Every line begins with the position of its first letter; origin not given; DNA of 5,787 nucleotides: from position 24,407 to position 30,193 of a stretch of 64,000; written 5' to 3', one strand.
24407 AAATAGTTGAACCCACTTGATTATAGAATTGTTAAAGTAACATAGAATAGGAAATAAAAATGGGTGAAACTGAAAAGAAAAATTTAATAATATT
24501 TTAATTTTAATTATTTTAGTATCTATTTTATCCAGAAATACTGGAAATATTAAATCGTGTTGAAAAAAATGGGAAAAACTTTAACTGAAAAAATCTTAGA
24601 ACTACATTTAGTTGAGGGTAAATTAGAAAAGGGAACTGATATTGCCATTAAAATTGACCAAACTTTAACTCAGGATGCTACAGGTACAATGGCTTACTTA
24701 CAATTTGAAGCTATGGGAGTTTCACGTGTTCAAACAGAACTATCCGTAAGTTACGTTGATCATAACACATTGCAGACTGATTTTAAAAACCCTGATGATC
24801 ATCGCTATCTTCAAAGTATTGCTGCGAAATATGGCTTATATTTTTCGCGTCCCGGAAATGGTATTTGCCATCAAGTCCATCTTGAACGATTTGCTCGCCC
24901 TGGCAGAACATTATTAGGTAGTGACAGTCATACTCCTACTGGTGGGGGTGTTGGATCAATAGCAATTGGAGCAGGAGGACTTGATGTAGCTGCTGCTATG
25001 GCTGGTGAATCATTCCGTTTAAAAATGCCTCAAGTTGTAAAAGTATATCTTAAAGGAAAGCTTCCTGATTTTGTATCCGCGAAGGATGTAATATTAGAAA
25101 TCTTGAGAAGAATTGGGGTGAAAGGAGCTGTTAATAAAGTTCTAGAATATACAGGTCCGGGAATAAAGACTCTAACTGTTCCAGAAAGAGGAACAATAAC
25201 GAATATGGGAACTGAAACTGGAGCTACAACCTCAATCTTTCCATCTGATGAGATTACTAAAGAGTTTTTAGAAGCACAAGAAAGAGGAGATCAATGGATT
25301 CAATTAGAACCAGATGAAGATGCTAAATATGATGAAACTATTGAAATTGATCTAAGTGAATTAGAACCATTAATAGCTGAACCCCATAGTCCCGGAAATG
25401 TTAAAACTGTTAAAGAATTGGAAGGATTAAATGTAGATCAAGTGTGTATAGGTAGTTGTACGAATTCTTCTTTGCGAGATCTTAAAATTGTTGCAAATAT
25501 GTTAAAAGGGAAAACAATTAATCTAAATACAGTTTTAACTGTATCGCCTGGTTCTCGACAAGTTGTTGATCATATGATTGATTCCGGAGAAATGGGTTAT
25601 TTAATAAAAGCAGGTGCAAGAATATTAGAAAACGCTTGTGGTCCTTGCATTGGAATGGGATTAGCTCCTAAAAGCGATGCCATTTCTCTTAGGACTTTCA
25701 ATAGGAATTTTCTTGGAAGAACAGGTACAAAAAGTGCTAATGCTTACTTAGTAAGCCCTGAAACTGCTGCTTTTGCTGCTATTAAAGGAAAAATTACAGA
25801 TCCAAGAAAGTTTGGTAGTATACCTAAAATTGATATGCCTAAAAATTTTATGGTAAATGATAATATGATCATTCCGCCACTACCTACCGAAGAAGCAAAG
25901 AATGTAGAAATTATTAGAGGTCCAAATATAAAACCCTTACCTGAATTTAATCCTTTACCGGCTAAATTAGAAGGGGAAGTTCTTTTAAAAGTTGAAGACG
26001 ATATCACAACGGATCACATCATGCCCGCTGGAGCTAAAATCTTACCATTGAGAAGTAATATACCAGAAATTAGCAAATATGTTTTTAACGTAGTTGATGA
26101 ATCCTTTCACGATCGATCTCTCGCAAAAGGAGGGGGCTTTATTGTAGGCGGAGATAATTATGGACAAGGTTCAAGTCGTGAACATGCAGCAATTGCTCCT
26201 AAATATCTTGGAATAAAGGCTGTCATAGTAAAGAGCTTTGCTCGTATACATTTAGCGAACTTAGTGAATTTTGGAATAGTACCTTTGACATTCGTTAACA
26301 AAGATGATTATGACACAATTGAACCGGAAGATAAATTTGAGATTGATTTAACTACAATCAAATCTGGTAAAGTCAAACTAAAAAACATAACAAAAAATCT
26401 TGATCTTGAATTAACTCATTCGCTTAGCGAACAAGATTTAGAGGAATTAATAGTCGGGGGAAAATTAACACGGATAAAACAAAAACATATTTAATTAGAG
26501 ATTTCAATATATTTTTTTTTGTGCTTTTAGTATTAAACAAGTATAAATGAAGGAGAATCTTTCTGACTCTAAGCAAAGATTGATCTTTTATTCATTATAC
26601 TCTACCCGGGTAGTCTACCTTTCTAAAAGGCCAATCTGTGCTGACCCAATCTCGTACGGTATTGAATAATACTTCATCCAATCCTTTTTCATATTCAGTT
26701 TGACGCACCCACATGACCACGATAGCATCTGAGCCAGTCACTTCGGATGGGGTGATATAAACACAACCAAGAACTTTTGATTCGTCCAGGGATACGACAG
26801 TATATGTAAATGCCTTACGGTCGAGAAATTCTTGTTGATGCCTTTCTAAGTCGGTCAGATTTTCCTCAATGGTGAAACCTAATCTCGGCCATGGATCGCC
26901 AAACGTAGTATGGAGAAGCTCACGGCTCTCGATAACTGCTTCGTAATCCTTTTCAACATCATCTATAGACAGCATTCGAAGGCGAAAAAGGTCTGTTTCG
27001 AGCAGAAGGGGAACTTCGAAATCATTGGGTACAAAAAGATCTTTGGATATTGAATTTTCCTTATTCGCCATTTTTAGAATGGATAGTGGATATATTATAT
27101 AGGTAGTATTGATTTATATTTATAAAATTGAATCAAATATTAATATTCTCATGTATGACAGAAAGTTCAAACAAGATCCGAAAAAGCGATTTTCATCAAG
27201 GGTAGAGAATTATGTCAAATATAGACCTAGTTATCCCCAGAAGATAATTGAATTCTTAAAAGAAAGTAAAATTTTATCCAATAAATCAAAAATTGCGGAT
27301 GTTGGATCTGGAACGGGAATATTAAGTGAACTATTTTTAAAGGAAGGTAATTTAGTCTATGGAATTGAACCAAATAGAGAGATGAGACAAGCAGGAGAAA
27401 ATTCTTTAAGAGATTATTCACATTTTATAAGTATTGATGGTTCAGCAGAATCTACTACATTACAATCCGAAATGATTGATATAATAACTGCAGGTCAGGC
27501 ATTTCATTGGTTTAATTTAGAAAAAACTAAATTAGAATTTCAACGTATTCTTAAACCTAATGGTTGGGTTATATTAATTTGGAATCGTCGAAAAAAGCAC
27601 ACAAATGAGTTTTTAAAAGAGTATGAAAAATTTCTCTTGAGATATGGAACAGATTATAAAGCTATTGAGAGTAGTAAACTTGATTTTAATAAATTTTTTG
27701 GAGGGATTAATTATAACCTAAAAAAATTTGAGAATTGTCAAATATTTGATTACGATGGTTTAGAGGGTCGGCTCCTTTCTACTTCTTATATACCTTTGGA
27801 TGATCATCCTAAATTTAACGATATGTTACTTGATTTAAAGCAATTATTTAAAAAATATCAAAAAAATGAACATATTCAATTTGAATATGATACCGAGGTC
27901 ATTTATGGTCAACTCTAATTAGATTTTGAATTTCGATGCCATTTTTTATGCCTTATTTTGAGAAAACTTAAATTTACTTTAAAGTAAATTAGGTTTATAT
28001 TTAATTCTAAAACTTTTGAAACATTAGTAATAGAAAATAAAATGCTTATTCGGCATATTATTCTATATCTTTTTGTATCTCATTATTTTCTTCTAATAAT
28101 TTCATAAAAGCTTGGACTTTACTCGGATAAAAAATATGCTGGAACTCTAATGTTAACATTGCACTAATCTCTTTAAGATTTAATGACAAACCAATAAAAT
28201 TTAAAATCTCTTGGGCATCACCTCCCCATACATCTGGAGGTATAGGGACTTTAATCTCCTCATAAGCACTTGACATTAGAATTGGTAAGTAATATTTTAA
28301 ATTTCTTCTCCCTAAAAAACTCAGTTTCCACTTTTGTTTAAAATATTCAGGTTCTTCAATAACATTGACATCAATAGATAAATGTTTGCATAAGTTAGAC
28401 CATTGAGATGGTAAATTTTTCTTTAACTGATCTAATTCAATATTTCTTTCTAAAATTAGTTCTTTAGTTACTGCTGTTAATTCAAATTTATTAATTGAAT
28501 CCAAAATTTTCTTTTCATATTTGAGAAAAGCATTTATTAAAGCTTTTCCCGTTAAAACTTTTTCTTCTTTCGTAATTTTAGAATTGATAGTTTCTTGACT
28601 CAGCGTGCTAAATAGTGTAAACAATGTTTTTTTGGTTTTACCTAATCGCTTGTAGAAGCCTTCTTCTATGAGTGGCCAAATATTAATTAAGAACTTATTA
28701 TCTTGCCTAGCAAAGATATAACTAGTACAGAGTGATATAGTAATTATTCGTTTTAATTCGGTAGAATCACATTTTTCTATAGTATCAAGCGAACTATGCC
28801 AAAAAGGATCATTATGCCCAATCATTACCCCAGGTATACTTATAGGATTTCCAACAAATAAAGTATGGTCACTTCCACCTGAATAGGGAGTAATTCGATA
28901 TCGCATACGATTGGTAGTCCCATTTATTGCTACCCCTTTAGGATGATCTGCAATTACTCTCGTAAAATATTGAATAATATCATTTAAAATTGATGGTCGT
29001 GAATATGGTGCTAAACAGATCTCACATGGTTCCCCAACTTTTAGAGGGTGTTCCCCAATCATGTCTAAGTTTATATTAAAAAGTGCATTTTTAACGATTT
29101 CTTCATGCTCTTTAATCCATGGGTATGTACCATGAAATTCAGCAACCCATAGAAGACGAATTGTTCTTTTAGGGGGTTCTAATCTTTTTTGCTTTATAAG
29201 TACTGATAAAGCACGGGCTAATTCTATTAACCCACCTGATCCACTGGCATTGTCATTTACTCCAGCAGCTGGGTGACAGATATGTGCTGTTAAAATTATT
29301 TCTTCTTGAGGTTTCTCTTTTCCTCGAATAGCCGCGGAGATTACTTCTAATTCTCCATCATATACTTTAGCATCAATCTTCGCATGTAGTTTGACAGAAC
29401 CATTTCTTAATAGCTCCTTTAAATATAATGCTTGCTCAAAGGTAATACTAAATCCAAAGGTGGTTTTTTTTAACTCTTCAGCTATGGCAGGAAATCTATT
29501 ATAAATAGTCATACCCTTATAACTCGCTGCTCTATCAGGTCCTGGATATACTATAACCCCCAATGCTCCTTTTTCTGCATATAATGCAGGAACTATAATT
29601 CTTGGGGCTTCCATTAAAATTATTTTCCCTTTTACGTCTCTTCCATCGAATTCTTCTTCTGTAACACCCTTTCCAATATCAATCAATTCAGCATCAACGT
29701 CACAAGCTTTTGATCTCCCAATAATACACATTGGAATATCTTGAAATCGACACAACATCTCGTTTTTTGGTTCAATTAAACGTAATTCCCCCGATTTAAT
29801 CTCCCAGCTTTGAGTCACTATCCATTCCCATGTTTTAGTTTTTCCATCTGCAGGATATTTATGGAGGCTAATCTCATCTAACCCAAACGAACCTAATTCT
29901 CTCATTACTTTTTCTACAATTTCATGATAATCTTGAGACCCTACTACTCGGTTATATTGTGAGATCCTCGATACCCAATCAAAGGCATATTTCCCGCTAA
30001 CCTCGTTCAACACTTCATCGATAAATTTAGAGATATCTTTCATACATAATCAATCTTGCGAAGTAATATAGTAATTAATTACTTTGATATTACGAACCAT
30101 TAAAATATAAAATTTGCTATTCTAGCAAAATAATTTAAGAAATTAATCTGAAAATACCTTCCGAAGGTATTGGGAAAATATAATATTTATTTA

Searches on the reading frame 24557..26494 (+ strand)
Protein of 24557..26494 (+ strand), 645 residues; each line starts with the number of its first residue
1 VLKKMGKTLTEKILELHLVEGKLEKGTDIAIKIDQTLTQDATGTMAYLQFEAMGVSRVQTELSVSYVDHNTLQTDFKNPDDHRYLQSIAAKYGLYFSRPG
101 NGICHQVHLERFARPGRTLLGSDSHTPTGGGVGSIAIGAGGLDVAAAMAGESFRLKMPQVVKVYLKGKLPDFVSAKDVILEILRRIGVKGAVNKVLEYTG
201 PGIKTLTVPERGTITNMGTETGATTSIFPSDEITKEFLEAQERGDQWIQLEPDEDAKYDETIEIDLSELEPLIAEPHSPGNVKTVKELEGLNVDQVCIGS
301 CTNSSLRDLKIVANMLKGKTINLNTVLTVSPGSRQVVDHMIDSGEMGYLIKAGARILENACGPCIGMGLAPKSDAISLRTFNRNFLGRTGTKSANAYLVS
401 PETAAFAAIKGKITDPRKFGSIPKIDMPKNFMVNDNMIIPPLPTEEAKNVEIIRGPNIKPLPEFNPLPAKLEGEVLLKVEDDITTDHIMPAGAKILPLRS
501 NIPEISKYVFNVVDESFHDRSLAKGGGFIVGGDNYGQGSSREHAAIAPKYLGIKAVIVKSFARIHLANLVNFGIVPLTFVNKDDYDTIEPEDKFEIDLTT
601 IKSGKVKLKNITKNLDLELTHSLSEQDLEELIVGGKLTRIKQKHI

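Call 33: search_protein_families(library=pfam, proteins=[window:24557-26494:+], max_evalue=0.00001)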
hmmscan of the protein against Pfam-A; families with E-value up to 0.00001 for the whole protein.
window:24557-26494:+ (645 aa): 2 families
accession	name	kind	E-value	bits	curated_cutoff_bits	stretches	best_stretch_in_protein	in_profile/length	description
PF00330.25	Aconitase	-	1.8e-110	370.6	28.7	1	11-411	1-463/463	Aconitase family (aconitate hydratase)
PF00694.25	Aconitase_C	-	2.3e-21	76.9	22.8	1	529-581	78-130/131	Aconitase C-terminal domain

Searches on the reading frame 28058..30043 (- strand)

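Call 33: search_protein_families(library=pfam, proteins=[window:28058-30043:-], max_evalue=0.00001)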
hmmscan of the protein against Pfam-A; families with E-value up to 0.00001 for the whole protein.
window:28058-30043:- (661 aa): 2 families
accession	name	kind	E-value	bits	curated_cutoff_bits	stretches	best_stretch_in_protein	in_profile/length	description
PF04389.22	Peptidase_M28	-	3.6e-15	56.6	21.3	1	237-436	4-188/193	Peptidase family M28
PF16254.10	DUF4910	-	8.3e-14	51.5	26.6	1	21-332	1-147/247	Domain of unknown function (DUF4910)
